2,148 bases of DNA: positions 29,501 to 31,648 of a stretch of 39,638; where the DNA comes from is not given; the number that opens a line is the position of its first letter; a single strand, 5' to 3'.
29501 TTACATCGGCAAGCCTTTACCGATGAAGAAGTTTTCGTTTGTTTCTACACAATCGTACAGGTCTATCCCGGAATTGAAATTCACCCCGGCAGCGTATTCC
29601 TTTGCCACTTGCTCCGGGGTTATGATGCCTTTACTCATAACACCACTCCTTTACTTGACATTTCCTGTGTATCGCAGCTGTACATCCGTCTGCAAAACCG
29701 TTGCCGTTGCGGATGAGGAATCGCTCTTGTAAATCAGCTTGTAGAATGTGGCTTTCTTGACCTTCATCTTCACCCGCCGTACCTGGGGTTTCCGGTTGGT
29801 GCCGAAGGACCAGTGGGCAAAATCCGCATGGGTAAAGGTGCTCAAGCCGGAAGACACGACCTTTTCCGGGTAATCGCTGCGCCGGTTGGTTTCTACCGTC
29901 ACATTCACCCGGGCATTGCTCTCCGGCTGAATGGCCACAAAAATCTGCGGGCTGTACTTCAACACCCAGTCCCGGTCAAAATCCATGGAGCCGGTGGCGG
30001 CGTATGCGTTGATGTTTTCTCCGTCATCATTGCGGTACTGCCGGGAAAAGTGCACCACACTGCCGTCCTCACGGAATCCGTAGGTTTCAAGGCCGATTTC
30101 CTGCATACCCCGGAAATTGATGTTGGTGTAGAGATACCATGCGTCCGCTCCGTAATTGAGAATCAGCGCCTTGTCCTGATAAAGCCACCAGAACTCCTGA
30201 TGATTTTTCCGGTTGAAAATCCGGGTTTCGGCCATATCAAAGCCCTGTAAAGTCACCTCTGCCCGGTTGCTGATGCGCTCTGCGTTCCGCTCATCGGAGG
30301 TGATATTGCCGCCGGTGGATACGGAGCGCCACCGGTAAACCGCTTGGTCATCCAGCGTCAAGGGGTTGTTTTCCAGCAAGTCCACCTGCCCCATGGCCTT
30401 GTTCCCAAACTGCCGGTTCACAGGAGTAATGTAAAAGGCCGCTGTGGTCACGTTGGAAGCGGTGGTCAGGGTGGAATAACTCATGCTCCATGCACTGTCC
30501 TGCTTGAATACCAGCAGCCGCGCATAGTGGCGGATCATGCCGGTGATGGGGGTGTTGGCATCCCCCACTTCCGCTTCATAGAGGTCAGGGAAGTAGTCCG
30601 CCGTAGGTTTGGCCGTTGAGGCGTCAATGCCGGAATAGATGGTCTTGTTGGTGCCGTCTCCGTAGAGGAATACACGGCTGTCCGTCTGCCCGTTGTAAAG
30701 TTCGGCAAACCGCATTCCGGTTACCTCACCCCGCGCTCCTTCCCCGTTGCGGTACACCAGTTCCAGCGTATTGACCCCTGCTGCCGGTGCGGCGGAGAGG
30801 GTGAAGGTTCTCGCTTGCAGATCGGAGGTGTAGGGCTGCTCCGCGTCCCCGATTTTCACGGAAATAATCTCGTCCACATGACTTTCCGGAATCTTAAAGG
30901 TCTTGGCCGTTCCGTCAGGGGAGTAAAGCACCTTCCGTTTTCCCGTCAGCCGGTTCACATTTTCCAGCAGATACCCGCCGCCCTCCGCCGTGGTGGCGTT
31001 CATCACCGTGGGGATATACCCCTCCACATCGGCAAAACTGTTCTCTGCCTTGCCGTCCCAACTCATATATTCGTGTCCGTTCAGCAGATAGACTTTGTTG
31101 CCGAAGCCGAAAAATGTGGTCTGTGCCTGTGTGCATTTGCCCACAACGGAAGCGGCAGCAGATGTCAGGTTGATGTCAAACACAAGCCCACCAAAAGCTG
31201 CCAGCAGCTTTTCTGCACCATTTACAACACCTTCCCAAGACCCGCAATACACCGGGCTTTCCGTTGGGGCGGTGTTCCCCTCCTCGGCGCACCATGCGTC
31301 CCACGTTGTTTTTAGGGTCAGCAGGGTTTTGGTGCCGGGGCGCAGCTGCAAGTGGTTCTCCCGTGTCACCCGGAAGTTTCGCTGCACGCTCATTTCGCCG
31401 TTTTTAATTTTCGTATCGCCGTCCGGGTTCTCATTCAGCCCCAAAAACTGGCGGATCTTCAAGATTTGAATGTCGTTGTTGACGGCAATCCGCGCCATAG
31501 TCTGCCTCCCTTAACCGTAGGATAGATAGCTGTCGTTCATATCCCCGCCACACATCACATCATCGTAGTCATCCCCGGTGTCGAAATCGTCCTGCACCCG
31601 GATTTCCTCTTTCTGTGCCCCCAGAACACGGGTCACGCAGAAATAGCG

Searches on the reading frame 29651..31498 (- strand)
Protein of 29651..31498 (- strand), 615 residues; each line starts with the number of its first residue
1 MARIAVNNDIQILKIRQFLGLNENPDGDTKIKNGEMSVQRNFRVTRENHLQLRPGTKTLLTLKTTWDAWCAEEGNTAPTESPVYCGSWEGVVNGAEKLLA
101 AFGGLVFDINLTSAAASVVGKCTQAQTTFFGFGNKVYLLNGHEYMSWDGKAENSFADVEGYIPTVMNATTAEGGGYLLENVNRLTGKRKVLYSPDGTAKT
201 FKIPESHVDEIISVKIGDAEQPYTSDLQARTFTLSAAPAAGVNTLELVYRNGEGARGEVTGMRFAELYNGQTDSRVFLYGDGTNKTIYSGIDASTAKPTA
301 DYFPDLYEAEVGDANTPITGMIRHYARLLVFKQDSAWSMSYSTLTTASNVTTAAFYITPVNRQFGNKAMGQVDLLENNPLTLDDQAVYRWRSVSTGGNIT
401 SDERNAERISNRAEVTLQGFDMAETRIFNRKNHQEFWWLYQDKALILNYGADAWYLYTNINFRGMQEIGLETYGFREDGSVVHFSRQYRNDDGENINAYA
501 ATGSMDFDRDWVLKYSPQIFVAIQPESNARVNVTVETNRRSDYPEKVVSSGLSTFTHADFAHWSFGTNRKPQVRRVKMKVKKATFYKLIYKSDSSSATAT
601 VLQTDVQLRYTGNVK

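Call 62: search_dna_similar(query=window:29651-31498:-, collection=phages, mode=protein, max_rows=12)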
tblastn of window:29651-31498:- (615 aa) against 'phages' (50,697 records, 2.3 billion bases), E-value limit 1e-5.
Records with a match: 14; places in all: 14; records where one place covers at least 80% of the query: 0.
Best place of each record, by identity: <60% 14.
By first word of the organism name: Bacillus 13; Bacteriophage 1.
By host as written in the record: Bacillus megaterium 6; Bacillus megaterium Km 5; Bacillus megaterium strain Km Sp- 2; - 1.
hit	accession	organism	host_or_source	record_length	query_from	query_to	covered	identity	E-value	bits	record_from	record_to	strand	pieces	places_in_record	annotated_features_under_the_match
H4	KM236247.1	Bacillus phage Pascal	Bacillus megaterium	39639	126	615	80%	27.0%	5e-43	172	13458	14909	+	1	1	hypothetical protein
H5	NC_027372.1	Bacillus phage Pascal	Bacillus megaterium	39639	126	615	80%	27.0%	5e-43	172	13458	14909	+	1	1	virion structural protein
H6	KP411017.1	Bacillus phage Palmer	Bacillus megaterium strain Km Sp-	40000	126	615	80%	26.0%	4e-38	157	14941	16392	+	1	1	hypothetical protein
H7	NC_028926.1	Bacillus phage Palmer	Bacillus megaterium strain Km Sp-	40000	126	615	80%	26.0%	4e-38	157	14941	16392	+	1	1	virion structural protein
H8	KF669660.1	Bacillus phage Pony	Bacillus megaterium Km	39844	126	615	80%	26.0%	1e-37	155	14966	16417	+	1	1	hypothetical protein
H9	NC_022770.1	Bacillus phage Pony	Bacillus megaterium Km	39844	126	615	80%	26.0%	1e-37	155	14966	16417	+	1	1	virion structural protein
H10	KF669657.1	Bacillus phage poppyseed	Bacillus megaterium Km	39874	126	615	80%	25.8%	2e-37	155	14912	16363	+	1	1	hypothetical protein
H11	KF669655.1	Bacillus phage Page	Bacillus megaterium Km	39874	126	615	80%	25.8%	2e-37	155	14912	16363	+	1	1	hypothetical protein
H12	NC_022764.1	Bacillus phage Page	Bacillus megaterium Km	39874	126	615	80%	25.8%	2e-37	155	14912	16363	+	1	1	virion structural protein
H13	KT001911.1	Bacillus phage Pavlov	Bacillus megaterium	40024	126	615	80%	25.8%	2e-37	155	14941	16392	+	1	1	hypothetical protein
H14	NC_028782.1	Bacillus phage Pavlov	Bacillus megaterium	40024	126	615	80%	25.8%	2e-37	155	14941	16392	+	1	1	virion structural protein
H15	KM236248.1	Bacillus phage Pookie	Bacillus megaterium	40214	126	615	80%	25.8%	3e-37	154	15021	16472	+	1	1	hypothetical protein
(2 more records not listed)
